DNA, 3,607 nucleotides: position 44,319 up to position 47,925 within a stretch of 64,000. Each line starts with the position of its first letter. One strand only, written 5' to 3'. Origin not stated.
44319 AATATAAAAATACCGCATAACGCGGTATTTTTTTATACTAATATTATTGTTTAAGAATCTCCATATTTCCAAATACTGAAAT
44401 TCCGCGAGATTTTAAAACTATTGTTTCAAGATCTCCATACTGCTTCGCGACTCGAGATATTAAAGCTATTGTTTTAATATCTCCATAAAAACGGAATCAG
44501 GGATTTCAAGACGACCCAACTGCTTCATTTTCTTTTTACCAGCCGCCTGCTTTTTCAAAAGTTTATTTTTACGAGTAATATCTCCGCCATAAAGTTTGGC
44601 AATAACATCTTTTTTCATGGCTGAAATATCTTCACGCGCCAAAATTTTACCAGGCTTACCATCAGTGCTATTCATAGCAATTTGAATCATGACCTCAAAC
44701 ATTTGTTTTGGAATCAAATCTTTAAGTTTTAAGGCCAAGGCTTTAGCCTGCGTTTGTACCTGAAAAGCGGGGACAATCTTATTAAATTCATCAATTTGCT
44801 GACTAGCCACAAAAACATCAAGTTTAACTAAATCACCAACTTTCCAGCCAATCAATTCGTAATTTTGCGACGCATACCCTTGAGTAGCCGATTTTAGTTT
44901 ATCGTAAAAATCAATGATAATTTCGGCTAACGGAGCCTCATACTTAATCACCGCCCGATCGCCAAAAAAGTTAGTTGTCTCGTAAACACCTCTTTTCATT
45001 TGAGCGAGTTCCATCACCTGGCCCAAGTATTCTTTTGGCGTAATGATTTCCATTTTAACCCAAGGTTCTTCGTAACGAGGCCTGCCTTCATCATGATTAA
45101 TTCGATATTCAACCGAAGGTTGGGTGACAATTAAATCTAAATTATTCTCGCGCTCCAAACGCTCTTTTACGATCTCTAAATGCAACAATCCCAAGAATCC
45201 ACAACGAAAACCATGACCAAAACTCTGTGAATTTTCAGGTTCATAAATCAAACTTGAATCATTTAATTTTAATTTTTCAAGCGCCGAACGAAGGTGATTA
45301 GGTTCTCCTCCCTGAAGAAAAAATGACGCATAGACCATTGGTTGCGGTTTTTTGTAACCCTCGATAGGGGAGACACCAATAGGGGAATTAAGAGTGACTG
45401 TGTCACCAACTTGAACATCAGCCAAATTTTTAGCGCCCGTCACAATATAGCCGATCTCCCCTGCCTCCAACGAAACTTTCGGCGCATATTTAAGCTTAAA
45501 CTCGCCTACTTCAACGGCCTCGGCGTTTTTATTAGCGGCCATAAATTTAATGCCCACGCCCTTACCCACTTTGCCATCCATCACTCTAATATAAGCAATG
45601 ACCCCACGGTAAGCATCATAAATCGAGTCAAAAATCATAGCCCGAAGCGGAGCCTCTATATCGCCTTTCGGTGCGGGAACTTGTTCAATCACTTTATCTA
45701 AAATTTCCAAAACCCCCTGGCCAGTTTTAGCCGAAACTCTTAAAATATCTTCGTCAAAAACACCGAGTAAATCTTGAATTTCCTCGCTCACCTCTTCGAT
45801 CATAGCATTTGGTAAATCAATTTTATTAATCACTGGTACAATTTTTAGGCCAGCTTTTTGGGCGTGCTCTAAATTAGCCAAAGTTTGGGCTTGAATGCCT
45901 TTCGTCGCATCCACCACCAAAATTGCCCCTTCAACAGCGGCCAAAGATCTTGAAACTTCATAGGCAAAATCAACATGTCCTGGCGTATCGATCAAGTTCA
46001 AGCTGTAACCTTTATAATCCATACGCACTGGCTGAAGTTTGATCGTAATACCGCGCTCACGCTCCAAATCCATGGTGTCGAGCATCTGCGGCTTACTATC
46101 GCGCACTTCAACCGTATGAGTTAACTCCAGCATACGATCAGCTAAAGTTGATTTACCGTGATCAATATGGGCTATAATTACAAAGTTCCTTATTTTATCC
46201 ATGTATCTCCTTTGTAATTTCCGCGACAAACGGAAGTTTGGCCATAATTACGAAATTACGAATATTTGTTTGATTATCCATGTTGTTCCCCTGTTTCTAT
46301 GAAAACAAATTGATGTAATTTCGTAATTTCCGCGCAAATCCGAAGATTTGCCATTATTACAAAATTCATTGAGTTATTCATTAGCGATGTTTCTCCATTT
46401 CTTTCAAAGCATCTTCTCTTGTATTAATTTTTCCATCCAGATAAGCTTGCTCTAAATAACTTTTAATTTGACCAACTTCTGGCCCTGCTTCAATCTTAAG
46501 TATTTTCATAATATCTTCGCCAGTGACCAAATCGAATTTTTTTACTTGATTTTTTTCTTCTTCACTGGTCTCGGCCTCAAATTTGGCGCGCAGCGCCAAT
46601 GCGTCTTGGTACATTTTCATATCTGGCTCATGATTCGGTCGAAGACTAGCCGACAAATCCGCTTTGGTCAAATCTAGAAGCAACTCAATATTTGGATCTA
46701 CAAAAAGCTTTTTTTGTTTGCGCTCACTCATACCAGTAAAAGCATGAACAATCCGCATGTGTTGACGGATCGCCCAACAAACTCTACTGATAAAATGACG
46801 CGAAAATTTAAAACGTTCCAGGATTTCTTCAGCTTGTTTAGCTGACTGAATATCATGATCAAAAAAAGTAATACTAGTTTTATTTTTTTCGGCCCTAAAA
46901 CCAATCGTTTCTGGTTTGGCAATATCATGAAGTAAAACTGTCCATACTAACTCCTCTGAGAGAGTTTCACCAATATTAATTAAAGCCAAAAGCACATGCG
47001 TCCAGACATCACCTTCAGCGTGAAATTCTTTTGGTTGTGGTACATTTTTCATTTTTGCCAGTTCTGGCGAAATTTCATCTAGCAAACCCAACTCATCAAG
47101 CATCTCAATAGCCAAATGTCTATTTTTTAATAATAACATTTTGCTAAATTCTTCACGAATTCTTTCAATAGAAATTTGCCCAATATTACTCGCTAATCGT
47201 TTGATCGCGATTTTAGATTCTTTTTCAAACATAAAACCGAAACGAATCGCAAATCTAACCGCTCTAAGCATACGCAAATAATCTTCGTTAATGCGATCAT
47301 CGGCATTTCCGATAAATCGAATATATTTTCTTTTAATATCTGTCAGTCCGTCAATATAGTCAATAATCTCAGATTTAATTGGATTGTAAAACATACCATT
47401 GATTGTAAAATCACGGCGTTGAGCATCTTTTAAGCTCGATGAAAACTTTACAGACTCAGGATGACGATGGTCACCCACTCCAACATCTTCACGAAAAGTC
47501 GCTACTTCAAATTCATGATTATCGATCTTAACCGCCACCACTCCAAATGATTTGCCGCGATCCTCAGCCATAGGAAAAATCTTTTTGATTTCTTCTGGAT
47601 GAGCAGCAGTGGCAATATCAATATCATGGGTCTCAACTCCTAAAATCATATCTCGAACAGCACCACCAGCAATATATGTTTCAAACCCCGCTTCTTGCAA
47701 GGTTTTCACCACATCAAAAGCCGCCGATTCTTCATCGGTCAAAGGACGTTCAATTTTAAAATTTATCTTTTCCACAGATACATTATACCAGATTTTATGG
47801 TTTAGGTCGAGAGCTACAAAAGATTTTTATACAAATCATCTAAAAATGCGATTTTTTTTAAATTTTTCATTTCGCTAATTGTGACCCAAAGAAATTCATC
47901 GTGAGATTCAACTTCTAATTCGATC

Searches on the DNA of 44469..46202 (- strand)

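Call 62: search_with_rna_model(model_id=R1, sources=[L107, L108, L109, L110], filters=off, max_evalue=5, show_alignments=10)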
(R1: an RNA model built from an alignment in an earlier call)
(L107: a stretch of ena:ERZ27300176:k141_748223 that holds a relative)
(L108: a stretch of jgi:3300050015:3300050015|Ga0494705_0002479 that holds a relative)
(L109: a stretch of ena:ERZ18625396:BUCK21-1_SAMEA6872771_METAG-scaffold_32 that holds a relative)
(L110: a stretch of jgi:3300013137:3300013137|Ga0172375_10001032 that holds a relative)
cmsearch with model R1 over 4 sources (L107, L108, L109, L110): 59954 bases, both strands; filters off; matches with E-value up to 5: 7.
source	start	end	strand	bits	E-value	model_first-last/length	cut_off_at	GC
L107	6596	6645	-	43.9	1.4e-08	1-53/53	no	0.3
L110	3594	3646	+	27.4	0.00031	1-53/53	no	0.43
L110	3654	3711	+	13.7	1.2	1-53/53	no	0.34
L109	695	747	-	12.7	2.2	1-53/53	no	0.26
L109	15953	15986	+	12.6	2.3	1-53/53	no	0.35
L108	133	179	+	12.5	2.6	1-53/53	no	0.28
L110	5534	5580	-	11.7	4.2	1-53/53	no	0.19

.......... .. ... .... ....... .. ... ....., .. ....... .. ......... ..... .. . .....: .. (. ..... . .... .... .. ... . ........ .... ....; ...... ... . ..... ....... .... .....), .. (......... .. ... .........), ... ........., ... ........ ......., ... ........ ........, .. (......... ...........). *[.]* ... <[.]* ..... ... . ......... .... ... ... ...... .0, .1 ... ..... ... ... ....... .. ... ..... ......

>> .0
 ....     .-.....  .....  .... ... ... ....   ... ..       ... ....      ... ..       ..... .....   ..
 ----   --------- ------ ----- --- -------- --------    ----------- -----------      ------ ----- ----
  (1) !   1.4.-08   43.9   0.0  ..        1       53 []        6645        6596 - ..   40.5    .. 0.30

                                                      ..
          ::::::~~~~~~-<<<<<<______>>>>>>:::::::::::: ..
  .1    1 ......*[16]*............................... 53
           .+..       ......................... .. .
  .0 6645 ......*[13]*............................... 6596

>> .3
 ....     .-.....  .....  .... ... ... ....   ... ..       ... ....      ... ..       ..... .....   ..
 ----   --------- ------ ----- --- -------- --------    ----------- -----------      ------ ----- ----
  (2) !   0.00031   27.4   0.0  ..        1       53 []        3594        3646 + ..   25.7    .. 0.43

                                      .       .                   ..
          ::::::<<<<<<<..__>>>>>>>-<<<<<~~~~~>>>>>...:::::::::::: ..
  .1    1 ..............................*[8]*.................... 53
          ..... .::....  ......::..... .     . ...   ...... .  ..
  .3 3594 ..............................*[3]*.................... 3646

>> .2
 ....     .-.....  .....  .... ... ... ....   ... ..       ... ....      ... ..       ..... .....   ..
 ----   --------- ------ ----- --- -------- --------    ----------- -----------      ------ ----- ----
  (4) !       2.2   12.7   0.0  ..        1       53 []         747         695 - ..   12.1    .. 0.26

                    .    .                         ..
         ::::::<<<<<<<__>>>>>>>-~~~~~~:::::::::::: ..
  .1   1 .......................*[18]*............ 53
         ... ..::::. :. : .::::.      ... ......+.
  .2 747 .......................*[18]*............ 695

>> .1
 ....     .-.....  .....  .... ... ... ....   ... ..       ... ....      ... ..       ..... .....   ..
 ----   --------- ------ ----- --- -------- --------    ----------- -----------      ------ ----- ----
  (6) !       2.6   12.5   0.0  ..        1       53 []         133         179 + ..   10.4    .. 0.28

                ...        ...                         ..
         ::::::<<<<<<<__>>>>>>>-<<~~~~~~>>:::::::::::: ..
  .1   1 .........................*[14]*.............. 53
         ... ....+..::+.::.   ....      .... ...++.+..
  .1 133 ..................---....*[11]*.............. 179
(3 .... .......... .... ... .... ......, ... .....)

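Call 70: search_with_rna_model(model_id=R2, sources=[L107, L108, L109, L110, L106, L059, L061], filters=off, max_evalue=1, show_alignments=0)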
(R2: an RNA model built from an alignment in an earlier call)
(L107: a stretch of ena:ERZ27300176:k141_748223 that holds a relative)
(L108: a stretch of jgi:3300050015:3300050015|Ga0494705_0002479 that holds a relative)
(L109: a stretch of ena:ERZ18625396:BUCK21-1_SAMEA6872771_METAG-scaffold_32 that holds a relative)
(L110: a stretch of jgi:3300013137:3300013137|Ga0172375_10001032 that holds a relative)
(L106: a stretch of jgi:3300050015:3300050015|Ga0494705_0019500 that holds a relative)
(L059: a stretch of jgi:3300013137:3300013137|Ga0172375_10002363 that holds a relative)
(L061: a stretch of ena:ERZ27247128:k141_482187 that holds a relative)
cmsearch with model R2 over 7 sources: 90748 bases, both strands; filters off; matches with E-value up to 1: 10.
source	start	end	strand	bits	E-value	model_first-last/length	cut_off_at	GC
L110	3594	3627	+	44.6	2.3e-12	1-33/33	no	0.44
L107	2496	2529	+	36.9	1.5e-09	1-33/33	no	0.5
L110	3654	3688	+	34.4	1.3e-08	1-33/33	no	0.34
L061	12840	12871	-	33.4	2.9e-08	1-33/33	no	0.38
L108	122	161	+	25.4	2.4e-05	1-33/33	no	0.2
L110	14692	14724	+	15.3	0.11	1-33/33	no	0.21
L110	5396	5417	-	14.5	0.22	1-33/33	no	0.32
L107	6617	6642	-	14.4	0.24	1-33/33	no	0.35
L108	9642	9669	-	13.3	0.61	1-33/33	no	0.21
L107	2478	2492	+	12.7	0.99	1-33/33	no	0.13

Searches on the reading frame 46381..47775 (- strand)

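Call 84: search_protein_families(library=pfam, proteins=[window:46381-47775:-], max_evalue=0.001)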
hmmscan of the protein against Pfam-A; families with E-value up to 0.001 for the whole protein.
window:46381-47775:- (464 aa): 4 families
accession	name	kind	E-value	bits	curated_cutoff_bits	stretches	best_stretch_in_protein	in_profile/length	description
PF01743.26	PolyA_pol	-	1.7e-37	129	23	1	33-153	1-126/126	Poly A polymerase head domain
PF12627.12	PolyA_pol_RNAbd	-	4.2e-16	58.9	22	1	180-241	1-62/64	Probable RNA and SrmB- binding site of polymerase A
PF13735.12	tRNA_NucTran2_2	-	5e-08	33.5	27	1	296-459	4-147/149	tRNA nucleotidyltransferase domain 2 putative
PF01966.28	HD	-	7.7e-07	29.8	22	1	268-372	15-110/116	HD domain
